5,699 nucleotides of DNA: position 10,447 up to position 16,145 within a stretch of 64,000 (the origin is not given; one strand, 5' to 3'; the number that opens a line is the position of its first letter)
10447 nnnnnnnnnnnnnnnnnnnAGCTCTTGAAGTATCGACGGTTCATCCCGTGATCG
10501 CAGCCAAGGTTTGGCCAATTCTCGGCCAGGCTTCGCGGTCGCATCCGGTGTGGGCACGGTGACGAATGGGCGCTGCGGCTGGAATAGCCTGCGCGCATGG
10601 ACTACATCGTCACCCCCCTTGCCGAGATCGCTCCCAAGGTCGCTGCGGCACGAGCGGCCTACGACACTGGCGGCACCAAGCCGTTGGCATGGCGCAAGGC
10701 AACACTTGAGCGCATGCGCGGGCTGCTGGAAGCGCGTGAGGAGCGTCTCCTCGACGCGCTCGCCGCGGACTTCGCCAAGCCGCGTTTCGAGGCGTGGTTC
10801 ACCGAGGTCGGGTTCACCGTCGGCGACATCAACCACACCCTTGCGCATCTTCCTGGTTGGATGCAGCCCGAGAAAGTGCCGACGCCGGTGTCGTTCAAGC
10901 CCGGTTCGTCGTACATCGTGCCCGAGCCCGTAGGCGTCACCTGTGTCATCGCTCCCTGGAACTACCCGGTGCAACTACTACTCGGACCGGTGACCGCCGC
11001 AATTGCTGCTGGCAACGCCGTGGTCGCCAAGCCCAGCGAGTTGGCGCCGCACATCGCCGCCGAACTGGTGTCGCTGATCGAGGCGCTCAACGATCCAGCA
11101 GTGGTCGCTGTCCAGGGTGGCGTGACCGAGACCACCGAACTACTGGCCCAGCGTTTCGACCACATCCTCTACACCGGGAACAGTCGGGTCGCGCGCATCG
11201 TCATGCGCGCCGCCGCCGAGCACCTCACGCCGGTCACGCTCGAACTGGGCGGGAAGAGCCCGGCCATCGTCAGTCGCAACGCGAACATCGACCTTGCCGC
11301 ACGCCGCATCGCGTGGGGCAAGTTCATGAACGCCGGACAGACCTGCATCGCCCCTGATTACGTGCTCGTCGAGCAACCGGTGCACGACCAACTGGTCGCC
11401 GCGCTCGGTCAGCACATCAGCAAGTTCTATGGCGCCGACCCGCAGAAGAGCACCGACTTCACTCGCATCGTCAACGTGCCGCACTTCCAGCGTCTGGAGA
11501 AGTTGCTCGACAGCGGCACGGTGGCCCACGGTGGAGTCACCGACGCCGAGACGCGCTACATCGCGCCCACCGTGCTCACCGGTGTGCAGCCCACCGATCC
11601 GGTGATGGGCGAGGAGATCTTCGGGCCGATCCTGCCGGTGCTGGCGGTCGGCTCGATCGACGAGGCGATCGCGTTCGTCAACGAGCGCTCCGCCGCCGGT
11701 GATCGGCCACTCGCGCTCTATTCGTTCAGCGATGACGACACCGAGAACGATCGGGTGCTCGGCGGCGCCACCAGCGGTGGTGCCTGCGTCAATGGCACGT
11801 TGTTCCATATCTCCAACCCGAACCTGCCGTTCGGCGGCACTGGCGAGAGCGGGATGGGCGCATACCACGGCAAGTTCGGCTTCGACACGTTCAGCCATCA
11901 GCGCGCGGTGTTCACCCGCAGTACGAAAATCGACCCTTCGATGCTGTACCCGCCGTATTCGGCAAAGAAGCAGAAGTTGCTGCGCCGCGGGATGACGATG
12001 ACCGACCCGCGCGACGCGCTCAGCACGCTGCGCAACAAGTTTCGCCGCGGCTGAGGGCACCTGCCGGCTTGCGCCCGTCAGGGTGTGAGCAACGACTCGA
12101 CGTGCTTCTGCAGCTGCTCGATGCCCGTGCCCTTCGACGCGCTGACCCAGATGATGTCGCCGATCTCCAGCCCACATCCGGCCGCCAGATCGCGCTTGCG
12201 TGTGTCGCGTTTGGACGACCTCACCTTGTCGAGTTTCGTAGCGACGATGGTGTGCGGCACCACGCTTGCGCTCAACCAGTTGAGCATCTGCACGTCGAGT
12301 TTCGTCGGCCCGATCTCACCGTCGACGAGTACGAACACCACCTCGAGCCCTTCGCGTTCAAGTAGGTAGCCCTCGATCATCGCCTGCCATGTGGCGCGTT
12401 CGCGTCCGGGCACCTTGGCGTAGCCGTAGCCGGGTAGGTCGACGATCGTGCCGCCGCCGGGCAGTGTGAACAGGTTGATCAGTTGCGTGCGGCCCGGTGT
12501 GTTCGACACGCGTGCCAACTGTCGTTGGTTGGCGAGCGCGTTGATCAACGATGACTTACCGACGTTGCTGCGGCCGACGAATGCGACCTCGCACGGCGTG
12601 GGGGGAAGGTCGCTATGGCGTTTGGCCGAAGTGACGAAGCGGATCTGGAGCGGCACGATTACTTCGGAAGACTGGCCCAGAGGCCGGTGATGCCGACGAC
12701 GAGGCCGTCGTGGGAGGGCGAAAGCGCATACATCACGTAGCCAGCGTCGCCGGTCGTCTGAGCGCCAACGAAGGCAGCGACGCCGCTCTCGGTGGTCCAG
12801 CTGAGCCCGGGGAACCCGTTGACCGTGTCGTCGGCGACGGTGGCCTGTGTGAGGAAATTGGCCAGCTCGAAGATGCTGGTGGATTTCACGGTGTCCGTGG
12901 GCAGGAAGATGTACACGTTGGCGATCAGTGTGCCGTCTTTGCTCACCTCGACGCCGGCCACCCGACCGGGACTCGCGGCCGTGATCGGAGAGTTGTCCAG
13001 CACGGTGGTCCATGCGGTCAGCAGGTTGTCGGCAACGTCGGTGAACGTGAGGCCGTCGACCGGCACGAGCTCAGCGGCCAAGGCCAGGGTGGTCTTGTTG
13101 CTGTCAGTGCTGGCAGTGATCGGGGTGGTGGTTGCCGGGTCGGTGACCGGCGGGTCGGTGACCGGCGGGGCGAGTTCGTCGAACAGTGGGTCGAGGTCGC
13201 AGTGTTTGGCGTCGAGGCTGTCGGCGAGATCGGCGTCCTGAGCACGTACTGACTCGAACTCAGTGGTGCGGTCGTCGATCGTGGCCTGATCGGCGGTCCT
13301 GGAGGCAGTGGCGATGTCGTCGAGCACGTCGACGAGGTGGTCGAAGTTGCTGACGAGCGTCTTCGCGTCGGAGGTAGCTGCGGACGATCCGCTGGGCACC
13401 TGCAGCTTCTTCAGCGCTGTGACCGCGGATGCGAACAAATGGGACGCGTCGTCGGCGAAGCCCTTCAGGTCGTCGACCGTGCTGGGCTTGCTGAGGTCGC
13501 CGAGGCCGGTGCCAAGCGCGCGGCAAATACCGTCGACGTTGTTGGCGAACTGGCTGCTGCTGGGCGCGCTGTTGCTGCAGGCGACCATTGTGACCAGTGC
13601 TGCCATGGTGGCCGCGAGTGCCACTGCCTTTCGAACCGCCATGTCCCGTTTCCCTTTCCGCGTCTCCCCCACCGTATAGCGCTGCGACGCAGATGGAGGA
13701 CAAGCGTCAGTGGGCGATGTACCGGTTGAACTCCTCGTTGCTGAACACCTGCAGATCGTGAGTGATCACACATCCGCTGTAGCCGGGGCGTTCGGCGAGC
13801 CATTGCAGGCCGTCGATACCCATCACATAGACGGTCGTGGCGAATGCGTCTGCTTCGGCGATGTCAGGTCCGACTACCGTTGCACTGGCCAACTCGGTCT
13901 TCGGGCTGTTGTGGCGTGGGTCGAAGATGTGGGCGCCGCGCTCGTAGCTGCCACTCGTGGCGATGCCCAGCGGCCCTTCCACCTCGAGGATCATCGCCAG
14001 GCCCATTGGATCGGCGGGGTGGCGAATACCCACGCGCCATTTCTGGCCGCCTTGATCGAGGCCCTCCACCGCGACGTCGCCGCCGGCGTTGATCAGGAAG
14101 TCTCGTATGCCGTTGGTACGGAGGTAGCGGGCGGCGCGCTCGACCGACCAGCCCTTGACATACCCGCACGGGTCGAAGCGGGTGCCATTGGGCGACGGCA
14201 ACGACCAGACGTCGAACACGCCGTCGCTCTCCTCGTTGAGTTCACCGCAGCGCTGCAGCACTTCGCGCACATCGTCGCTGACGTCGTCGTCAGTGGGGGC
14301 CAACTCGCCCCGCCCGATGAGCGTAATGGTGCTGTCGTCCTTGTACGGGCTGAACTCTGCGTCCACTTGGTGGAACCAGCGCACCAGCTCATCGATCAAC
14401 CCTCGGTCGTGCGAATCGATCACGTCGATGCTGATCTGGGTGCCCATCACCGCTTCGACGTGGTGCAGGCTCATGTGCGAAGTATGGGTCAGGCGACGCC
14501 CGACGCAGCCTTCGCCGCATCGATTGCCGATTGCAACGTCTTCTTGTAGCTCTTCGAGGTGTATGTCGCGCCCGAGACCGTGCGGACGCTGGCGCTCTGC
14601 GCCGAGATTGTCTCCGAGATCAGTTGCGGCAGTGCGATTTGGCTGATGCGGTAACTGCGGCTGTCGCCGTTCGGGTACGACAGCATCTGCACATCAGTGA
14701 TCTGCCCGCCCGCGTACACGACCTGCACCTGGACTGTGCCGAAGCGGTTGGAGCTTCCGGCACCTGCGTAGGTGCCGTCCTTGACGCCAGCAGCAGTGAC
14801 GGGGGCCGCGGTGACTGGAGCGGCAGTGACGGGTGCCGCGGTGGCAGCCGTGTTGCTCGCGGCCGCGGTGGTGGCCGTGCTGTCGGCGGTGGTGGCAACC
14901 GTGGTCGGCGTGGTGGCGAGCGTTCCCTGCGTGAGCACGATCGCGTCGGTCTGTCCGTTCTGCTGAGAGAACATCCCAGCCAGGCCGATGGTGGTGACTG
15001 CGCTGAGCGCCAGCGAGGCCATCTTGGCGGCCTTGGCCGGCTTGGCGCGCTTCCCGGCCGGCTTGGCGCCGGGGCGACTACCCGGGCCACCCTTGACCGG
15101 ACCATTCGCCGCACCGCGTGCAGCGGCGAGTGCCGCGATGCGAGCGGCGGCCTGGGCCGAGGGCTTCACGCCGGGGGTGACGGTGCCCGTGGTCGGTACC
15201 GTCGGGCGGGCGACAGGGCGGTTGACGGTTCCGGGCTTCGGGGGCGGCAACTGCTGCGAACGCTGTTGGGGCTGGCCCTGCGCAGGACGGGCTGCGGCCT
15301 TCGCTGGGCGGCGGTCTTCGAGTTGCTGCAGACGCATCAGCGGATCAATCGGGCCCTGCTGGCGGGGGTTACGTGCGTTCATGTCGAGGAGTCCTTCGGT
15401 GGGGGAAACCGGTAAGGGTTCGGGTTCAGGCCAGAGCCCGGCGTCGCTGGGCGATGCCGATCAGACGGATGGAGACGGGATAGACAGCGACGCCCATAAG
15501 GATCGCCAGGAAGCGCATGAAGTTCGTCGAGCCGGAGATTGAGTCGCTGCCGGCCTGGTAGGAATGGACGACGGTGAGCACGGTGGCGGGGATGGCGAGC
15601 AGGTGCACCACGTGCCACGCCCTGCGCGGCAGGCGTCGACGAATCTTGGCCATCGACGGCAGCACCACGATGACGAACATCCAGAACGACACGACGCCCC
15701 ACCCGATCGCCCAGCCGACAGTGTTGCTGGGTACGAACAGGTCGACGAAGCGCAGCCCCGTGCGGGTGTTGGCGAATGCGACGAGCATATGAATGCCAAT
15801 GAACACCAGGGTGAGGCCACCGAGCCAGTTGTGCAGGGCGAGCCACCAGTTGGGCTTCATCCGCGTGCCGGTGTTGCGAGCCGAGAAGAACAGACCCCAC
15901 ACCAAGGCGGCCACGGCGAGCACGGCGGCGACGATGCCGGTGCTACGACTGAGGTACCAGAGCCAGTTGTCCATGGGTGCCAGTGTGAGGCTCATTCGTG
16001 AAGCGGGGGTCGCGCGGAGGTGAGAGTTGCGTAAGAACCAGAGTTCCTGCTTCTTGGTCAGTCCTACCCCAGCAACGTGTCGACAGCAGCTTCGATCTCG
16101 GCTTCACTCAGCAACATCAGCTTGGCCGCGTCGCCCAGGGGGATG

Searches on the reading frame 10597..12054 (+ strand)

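Call 44: search_protein_families(library=pfam, proteins=[window:10597-12054:+], max_evalue=0.0001)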
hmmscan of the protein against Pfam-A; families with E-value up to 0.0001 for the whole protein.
window:10597-12054:+ (485 aa): 2 families
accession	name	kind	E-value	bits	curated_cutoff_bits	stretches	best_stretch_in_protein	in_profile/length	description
PF00171.27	Aldedh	-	1.7e-85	287.8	23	1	11-438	31-461/461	Aldehyde dehydrogenase family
PF05893.19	LuxC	-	5.9e-06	25.9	21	1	105-320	82-305/401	Acyl-CoA reductase (LuxC)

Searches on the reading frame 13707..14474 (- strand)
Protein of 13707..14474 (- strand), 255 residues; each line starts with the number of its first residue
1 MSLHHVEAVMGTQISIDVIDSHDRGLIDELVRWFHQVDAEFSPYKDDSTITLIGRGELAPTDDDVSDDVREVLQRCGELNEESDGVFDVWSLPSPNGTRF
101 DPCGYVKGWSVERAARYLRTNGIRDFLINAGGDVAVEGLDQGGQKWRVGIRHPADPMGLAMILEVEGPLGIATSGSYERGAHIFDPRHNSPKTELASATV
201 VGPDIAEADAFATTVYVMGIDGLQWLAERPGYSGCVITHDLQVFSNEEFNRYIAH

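Call 44: search_protein_families(library=pfam, proteins=[window:13707-14474:-], max_evalue=0.0001)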
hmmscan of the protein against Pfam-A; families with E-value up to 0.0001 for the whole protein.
window:13707-14474:- (255 aa): 1 family
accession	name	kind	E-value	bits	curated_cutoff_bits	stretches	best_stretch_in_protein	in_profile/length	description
PF02424.20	ApbE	-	7.2e-46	157.3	25.6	2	98-230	124-259/266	ApbE family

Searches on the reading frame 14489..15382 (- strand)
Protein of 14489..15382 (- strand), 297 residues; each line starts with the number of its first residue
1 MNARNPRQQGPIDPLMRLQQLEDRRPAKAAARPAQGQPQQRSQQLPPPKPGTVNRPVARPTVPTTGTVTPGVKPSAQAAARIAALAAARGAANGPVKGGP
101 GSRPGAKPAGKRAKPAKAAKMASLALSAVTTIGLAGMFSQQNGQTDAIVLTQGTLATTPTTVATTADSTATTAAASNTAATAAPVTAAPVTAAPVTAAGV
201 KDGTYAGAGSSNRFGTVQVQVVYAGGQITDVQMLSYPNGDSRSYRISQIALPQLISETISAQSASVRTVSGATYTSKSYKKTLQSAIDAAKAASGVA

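Call 44: search_protein_families(library=pfam, proteins=[window:14489-15382:-], max_evalue=0.0001)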
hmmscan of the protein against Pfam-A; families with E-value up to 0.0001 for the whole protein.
window:14489-15382:- (297 aa): 1 family
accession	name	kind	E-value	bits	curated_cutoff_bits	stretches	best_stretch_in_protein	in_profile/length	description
PF04205.19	FMN_bind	-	2.1e-07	31.9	22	1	215-287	4-76/77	FMN-binding domain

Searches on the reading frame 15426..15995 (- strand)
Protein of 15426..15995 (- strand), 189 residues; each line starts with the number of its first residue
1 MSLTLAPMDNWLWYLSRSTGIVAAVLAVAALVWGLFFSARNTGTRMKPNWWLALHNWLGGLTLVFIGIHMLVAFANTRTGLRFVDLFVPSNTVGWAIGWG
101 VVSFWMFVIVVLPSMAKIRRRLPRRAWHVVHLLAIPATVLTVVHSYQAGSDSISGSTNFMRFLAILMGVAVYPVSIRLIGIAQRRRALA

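Call 44: search_protein_families(library=pfam, proteins=[window:15426-15995:-], max_evalue=0.0001)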
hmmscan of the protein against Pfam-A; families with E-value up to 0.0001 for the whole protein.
window:15426-15995:- (189 aa): 1 family
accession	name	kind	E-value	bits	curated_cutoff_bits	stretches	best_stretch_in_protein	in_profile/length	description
PF01794.25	Ferric_reduct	-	1.5e-11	44.8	28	1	24-142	2-121/121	Ferric reductase like transmembrane component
